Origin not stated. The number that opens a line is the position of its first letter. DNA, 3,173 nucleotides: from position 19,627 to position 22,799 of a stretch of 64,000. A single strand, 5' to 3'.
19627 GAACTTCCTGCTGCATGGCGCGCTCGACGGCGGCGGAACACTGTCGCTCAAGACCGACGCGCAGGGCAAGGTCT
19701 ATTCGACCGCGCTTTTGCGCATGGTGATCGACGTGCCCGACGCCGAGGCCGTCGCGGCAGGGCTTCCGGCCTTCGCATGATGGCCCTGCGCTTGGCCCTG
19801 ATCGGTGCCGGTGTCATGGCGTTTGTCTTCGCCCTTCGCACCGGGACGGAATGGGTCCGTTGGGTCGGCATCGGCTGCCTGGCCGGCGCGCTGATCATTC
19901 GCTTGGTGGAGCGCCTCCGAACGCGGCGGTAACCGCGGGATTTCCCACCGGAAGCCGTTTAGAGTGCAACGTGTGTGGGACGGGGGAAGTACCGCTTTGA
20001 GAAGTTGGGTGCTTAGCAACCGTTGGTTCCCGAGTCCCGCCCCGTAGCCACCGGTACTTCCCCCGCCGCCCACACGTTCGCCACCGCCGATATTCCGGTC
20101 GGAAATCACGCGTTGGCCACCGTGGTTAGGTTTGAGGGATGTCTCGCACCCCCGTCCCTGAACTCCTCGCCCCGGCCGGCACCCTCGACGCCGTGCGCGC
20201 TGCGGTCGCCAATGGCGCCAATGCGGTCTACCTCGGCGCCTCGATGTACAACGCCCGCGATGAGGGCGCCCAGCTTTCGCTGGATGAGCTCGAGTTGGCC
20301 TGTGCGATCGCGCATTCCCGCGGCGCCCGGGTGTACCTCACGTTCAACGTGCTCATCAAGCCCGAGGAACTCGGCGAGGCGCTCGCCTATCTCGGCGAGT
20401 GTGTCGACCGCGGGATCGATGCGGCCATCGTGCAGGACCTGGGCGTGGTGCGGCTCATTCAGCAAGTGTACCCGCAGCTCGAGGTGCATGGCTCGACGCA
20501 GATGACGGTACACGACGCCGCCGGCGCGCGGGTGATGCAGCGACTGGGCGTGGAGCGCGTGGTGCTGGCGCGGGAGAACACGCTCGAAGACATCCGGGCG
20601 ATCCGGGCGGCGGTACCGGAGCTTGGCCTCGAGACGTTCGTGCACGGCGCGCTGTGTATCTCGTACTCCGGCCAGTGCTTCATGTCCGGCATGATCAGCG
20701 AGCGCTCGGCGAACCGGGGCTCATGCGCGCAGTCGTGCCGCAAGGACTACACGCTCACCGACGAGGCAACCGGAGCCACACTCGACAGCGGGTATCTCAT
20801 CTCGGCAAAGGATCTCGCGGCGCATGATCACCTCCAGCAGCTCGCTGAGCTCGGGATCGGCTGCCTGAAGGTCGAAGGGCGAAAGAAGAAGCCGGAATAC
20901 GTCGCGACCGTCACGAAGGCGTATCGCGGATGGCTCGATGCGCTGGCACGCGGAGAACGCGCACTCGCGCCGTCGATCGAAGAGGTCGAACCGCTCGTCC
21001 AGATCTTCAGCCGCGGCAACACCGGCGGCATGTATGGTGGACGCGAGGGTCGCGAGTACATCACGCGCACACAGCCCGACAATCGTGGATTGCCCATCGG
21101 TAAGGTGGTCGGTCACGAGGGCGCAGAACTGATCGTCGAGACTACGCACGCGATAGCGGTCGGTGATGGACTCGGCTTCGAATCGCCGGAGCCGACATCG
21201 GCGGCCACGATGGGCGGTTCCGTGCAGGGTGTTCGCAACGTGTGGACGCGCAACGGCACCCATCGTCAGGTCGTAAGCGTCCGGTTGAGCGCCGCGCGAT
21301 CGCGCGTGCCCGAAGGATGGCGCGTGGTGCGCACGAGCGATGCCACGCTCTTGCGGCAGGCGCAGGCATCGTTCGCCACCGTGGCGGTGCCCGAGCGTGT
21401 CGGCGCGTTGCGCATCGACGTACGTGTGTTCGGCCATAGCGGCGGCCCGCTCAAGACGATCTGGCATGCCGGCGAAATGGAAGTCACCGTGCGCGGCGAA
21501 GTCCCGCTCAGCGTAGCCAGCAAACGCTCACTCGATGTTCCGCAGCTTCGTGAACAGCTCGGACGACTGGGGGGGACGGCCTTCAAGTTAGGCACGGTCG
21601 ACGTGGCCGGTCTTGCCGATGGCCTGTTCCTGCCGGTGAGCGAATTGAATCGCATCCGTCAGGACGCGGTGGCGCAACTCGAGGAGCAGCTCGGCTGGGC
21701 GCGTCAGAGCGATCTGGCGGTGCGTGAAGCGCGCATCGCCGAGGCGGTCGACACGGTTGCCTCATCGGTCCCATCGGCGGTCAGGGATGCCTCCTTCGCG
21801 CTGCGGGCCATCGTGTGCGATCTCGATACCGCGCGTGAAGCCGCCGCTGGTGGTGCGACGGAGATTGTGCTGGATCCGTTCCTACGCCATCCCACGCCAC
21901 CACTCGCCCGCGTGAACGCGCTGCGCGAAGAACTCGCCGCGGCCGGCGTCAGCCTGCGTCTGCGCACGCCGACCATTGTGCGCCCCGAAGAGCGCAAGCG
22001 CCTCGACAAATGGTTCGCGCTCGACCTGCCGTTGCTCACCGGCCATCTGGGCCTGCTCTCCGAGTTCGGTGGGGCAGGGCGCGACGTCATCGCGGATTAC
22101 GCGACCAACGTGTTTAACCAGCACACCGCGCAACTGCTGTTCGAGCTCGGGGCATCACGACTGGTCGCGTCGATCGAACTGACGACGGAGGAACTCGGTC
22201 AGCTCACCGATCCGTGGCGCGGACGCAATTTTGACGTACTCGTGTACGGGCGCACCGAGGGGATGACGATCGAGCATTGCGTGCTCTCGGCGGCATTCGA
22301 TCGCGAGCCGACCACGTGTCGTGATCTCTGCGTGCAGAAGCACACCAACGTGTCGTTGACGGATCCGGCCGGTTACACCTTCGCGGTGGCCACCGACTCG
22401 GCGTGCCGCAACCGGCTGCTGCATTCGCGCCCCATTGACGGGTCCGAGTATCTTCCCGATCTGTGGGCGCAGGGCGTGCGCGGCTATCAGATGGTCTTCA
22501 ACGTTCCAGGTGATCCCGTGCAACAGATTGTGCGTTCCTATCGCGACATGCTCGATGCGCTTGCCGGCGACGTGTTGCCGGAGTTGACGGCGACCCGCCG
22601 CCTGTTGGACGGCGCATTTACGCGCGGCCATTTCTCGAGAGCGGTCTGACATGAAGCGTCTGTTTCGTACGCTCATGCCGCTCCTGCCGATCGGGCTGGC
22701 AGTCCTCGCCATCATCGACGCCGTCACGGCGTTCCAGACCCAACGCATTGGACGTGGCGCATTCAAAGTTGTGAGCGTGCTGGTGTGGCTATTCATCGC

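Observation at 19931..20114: About 180-nt rod-shaped intergenic RNA with a central bubble, a probable 6S RNA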

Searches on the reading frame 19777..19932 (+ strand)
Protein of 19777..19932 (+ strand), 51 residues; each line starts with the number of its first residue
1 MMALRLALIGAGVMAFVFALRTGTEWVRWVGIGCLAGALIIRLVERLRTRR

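Call 10: search_protein_families(library=pfam, proteins=[window:19777-19932:+])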
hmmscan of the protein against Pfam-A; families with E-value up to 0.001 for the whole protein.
window:19777-19932:+ (51 aa): 0 families

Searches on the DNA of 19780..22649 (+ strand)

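Call 4: search_rna_families(source=window, start=19780, end=20260, threshold=evalue, max_evalue=10, show_alignments=4)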
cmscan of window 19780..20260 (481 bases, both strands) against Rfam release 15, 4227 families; matches with E-value up to 10: 4.
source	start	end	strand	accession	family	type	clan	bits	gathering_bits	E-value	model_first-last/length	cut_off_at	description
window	19934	20113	-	RF04119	MIR1858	Gene; miRNA;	-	27.4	137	0.014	1-197/197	no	MIR1858 microRNA precursor family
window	19964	20051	+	RF04166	mir-2278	Gene; miRNA;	-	19.6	93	0.53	1-96/96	no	mir-2278 microRNA precursor family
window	19869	19922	-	RF01143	sR16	Gene; snRNA; snoRNA; CD-box;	-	14.2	70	3.8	1-53/53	no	Small nucleolar RNA sR16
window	20137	20174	-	RF01309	sR60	Gene; snRNA; snoRNA; CD-box;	CL00132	13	50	3.6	1-55/55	no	Small nucleolar RNA sR60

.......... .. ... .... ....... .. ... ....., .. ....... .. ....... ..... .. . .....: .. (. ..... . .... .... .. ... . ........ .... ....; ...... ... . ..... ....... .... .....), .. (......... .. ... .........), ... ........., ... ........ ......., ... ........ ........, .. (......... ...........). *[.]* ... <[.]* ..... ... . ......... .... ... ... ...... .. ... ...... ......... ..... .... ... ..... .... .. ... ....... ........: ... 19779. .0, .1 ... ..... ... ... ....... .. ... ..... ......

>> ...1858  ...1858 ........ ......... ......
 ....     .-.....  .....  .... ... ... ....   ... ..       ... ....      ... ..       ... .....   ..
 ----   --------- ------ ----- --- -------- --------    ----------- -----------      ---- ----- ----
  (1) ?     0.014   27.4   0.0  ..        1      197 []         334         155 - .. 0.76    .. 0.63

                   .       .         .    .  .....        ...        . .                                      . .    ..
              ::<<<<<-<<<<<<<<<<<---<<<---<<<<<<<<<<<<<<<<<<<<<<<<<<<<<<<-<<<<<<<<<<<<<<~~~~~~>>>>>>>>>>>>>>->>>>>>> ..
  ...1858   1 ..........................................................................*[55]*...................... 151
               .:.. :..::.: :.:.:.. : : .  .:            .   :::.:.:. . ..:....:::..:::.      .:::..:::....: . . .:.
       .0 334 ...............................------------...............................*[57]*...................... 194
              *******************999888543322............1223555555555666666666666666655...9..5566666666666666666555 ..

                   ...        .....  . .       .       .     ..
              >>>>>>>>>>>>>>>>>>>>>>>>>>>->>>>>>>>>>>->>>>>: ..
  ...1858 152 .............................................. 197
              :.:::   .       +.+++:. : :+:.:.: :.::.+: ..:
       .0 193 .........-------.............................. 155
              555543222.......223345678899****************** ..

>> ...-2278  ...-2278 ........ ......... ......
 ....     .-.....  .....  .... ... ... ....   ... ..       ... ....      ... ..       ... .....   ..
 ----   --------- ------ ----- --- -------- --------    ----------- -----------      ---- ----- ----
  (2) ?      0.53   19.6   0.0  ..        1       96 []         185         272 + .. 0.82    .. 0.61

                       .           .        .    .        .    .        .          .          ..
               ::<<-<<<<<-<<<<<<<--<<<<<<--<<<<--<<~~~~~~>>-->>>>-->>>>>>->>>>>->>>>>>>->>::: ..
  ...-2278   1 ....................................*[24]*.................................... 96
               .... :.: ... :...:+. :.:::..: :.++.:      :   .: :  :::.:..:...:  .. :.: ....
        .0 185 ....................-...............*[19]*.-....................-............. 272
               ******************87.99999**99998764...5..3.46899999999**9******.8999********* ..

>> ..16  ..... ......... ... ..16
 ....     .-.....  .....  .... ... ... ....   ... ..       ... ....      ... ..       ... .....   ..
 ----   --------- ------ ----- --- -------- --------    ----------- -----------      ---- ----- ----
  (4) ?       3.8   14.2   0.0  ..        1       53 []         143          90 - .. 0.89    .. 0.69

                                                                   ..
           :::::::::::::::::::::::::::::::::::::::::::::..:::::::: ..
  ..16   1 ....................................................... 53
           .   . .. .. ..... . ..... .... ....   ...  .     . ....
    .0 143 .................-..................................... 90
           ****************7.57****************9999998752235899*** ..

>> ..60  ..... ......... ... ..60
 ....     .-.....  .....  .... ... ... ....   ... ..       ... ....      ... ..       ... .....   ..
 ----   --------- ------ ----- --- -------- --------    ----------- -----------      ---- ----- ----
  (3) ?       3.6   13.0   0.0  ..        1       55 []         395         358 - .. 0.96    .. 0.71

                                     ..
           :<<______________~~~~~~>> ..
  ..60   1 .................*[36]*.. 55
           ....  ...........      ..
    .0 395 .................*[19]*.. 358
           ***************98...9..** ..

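Call 38: search_rna_families(sources=[L005, L009, L013, L004], threshold=evalue, max_evalue=1)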
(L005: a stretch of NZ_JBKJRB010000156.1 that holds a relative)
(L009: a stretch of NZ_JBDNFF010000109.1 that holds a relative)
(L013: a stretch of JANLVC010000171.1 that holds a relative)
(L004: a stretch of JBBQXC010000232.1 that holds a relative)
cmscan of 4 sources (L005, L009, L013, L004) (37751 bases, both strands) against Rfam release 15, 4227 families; matches with E-value up to 1: 0.
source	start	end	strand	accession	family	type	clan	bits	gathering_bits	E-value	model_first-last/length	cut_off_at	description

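Call 39: search_rna_families(source=L009, start=3550, end=3840, threshold=evalue, max_evalue=10)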
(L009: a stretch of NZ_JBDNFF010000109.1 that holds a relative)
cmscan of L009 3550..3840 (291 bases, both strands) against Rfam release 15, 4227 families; matches with E-value up to 10: 3.
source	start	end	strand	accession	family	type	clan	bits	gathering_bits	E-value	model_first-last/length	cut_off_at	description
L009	3599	3779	+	RF04119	MIR1858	Gene; miRNA;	-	22.5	137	0.11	1-197/197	no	MIR1858 microRNA precursor family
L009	3599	3779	+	RF03433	mir-2576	Gene; miRNA;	-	16.1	83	7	1-120/120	no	mir-2576 microRNA precursor family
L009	3611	3632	+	RF01930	bxd_2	Gene; lncRNA;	-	10.6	80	4.2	70-91/91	no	Bithoraxoid conserved region 2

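Call 47: search_dna_similar(query=window:19925-20125:+, collection=plasmids, mode=distant, max_evalue=0.01, max_rows=10)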
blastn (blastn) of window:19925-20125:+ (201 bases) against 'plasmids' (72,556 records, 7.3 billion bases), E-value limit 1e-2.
No match.

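Call 48: search_dna_similar(query=L009:3570-3822:+, collection=phages, mode=distant, max_evalue=0.01, max_rows=10)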
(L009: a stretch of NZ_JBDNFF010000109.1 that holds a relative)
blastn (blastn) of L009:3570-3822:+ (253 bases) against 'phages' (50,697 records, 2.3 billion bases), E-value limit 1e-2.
No match.
